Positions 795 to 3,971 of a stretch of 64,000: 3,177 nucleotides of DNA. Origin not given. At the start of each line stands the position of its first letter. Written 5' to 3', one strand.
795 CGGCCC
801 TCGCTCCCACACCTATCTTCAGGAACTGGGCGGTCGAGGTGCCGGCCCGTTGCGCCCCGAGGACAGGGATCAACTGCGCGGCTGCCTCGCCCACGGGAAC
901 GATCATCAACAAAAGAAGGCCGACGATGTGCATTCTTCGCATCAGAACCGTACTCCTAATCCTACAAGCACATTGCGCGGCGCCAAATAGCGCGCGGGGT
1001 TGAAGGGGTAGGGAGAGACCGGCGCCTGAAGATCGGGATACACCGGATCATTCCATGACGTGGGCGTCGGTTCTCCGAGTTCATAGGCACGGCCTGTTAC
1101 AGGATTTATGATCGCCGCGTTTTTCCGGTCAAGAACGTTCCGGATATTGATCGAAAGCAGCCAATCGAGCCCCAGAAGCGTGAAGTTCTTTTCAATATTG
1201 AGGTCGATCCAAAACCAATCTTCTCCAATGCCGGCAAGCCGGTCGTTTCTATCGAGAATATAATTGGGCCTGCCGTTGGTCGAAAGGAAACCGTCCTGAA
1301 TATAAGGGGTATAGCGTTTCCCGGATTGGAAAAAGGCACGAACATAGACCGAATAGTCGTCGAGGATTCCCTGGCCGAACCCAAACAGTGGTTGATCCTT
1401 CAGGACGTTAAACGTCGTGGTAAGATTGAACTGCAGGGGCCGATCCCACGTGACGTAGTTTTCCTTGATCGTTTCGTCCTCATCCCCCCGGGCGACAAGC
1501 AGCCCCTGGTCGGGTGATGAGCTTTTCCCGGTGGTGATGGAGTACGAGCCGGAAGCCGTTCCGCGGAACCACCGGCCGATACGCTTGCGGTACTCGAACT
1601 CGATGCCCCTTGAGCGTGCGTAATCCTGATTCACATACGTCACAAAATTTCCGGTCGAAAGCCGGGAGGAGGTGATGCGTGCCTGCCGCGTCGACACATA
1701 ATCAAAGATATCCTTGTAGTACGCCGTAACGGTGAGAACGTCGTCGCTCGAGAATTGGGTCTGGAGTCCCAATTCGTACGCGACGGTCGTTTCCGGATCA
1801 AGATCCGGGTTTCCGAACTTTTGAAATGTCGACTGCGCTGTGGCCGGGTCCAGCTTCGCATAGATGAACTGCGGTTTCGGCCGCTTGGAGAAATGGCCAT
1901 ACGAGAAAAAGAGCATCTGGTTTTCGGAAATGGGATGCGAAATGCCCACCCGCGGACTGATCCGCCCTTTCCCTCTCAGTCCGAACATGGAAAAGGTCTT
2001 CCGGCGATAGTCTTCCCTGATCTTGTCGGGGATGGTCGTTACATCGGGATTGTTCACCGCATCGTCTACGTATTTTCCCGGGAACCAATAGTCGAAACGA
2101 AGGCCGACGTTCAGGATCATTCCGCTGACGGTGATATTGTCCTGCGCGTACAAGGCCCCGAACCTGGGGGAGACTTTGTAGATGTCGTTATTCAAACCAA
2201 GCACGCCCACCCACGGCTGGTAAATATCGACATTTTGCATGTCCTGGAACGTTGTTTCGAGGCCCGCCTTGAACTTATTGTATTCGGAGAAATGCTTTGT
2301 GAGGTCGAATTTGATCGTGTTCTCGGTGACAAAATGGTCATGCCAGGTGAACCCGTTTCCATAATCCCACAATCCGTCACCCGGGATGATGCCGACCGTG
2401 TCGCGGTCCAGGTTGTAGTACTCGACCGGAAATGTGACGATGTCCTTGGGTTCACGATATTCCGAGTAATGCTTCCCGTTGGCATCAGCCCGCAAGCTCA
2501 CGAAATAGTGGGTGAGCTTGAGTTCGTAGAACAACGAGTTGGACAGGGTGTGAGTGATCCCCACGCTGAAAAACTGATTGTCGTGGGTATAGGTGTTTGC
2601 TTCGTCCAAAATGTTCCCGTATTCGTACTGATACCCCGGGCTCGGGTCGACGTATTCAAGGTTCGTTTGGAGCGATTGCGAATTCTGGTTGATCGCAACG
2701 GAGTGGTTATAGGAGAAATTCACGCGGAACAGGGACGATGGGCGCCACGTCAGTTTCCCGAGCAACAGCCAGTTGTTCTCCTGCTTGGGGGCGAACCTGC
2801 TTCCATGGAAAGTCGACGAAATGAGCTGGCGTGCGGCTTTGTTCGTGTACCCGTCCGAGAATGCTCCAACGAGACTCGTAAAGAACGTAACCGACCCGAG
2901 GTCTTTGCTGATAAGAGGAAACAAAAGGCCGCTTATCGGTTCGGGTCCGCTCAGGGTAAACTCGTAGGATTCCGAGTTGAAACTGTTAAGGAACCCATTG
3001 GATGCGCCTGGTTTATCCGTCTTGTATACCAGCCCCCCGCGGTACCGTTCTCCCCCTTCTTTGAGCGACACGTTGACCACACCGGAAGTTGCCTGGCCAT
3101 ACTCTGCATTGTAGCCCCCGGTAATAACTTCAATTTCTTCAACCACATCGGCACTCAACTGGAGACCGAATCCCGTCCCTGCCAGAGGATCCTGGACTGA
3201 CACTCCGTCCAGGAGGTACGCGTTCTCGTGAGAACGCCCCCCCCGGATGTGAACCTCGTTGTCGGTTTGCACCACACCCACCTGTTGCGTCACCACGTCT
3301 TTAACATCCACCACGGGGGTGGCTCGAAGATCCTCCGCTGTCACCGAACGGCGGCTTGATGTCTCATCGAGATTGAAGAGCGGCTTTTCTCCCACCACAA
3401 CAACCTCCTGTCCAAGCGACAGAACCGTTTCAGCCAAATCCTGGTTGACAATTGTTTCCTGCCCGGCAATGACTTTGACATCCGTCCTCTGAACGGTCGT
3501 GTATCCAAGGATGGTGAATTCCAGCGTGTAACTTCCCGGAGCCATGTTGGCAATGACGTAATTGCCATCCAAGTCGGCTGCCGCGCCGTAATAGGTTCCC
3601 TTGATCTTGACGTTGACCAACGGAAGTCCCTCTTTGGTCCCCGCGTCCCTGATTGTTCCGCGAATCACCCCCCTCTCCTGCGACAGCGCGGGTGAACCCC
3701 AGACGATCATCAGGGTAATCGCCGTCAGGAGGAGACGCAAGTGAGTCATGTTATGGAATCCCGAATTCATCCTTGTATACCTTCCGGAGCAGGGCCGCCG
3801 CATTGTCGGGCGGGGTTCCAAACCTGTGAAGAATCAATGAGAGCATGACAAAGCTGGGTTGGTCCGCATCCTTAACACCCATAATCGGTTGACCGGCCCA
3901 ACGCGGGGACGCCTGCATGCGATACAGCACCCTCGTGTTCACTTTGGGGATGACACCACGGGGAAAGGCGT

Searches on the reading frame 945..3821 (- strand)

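Call 40: search_protein_families(library=pfam, proteins=[window:945-3821:-], max_evalue=0.00001)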
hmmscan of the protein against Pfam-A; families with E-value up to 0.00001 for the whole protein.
window:945-3821:- (959 aa): 5 families
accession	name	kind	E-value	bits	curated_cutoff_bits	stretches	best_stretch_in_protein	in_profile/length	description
PF00593.30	TonB_dep_Rec_b-barrel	-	4.7e-29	103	27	1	371-896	19-436/436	TonB dependent receptor-like, beta-barrel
PF14905.12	OMP_b-brl_3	-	1e-18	68.1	27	1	500-805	56-327/408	Outer membrane protein beta-barrel family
PF13715.12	CarbopepD_reg_2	-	1.6e-16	60.5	32.2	1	53-141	1-88/88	CarboxypepD_reg-like domain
PF13620.12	CarboxypepD_reg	-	4.3e-14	53.1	32.3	1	53-129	2-81/82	Carboxypeptidase regulatory-like domain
PF07715.20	Plug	-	3.3e-12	47.3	23.9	1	152-247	4-105/107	TonB-dependent Receptor Plug Domain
